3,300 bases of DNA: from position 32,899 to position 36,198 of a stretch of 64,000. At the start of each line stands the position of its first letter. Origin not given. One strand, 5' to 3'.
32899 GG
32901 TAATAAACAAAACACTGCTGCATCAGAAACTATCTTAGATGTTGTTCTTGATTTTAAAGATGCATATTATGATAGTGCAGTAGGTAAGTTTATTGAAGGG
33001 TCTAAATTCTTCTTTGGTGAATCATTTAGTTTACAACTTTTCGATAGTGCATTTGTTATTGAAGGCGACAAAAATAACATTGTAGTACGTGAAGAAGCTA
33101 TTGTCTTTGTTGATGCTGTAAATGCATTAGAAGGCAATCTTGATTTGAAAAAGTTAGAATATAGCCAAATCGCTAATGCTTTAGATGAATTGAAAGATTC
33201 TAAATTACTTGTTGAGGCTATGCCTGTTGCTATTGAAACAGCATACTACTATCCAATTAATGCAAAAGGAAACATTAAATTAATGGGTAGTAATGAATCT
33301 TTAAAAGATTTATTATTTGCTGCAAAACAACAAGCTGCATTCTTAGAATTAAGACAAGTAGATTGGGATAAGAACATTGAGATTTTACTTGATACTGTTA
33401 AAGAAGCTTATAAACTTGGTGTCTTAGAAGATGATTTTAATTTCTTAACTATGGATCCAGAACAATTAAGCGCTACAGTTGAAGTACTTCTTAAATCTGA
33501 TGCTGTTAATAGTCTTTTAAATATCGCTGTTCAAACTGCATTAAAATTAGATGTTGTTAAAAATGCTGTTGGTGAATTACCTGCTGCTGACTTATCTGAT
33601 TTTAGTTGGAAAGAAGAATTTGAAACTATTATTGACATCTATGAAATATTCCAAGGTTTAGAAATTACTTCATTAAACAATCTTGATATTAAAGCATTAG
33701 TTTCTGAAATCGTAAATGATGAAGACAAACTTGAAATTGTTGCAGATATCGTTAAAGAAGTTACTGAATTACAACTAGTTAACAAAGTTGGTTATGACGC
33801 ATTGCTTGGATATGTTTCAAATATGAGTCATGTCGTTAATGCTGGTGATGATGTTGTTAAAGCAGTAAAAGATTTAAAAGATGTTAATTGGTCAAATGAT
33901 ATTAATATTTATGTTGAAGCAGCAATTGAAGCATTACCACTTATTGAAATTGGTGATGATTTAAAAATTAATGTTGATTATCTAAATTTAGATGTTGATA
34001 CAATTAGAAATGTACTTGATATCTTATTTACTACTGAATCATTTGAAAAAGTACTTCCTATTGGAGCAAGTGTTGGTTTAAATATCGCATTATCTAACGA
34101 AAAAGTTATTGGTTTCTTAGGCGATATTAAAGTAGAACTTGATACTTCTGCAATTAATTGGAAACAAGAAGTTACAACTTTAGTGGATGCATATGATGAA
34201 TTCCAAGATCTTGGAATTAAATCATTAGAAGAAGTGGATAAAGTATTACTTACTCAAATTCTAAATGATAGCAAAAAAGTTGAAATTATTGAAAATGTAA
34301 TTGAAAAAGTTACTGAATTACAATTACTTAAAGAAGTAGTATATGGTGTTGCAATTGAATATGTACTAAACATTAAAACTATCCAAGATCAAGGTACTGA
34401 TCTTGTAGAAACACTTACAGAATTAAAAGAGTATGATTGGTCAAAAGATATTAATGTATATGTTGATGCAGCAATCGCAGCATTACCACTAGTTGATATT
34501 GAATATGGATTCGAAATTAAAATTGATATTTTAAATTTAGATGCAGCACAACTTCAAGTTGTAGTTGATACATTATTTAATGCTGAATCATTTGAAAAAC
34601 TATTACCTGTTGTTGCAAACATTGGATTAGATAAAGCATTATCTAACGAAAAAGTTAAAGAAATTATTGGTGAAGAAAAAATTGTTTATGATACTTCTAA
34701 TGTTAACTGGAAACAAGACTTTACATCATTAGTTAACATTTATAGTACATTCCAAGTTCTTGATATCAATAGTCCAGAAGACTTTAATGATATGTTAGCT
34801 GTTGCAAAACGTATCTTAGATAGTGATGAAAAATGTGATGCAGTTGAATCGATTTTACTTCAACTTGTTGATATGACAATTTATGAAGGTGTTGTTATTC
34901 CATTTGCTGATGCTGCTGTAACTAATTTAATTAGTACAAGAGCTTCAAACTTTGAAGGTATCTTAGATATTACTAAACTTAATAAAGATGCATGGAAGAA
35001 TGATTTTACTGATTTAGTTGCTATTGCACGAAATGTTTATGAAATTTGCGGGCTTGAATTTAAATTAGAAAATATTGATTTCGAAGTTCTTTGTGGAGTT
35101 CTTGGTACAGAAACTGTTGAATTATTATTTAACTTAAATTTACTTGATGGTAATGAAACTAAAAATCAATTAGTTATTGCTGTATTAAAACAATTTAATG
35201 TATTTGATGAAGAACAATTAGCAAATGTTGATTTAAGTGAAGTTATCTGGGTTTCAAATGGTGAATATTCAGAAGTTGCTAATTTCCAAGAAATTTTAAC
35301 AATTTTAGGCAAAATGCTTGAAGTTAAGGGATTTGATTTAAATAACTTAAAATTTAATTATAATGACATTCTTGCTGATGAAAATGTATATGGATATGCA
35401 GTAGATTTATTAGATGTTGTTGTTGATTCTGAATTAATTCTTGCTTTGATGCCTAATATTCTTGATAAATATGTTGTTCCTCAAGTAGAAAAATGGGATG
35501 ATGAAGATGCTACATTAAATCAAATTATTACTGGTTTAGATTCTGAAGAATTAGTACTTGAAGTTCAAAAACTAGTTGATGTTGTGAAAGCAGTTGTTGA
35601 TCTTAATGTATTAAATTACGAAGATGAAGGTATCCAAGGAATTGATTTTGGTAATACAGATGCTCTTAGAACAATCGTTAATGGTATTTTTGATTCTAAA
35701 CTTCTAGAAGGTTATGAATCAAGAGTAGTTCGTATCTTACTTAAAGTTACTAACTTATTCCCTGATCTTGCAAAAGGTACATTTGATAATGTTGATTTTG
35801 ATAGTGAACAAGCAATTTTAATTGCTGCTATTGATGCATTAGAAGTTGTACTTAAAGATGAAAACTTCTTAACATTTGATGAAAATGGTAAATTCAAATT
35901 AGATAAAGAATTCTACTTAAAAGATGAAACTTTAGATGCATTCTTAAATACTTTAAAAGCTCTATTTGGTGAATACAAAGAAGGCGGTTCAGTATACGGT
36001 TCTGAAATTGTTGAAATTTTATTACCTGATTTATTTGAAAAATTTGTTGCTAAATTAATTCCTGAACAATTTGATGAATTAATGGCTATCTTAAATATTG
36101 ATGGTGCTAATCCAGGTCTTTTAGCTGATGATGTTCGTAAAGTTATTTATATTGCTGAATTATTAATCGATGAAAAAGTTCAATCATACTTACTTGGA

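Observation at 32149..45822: Giant 4557-aa (about 0.5 MDa) acidic repeat protein anchored by a CvpA-like 4-TM domain; 13.7-kb single ORF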

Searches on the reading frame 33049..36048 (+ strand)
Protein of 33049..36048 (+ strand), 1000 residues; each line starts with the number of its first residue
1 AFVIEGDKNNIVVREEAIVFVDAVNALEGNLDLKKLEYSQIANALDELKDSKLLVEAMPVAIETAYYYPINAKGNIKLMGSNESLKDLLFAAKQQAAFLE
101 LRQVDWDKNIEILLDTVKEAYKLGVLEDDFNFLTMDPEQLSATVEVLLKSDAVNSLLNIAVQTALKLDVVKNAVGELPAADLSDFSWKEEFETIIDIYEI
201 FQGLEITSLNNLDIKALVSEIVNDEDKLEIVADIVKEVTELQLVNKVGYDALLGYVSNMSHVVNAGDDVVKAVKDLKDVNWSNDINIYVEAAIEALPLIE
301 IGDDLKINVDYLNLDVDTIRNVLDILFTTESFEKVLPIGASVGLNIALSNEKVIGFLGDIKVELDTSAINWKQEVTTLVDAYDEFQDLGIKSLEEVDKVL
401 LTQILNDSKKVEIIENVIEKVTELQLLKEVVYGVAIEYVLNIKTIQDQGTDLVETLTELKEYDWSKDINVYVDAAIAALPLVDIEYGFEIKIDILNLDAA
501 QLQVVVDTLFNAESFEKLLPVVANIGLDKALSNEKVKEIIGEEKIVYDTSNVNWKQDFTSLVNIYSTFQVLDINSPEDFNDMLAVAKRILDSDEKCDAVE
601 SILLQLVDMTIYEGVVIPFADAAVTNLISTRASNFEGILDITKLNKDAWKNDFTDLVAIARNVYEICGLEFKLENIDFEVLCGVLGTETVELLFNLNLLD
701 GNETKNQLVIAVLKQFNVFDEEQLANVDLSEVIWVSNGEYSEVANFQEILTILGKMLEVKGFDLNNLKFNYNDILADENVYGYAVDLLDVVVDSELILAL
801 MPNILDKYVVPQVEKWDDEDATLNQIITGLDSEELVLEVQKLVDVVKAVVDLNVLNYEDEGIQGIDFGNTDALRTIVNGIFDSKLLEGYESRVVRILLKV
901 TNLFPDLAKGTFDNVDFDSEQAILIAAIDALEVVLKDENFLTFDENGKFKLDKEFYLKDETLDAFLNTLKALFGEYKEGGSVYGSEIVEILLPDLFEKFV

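Call 9: search_protein_families(library=pfam, proteins=[window:33049-36048:+], max_evalue=10)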
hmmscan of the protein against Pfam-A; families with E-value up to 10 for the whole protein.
window:33049-36048:+ (1000 aa): 3 families
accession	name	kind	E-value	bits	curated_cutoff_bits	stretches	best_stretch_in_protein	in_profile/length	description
PF16418.11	CNOT1_HEAT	-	0.031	14.8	27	1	109-169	17-78/150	CCR4-NOT transcription complex subunit 1 HEAT repeat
PF16221.11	HTH_47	-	0.13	12.3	27.1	1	138-182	31-75/78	winged helix-turn-helix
PF25190.1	Tad5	-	0.36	11.4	27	1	644-664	98-118/123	Type I Thoeris inhibitor Tad5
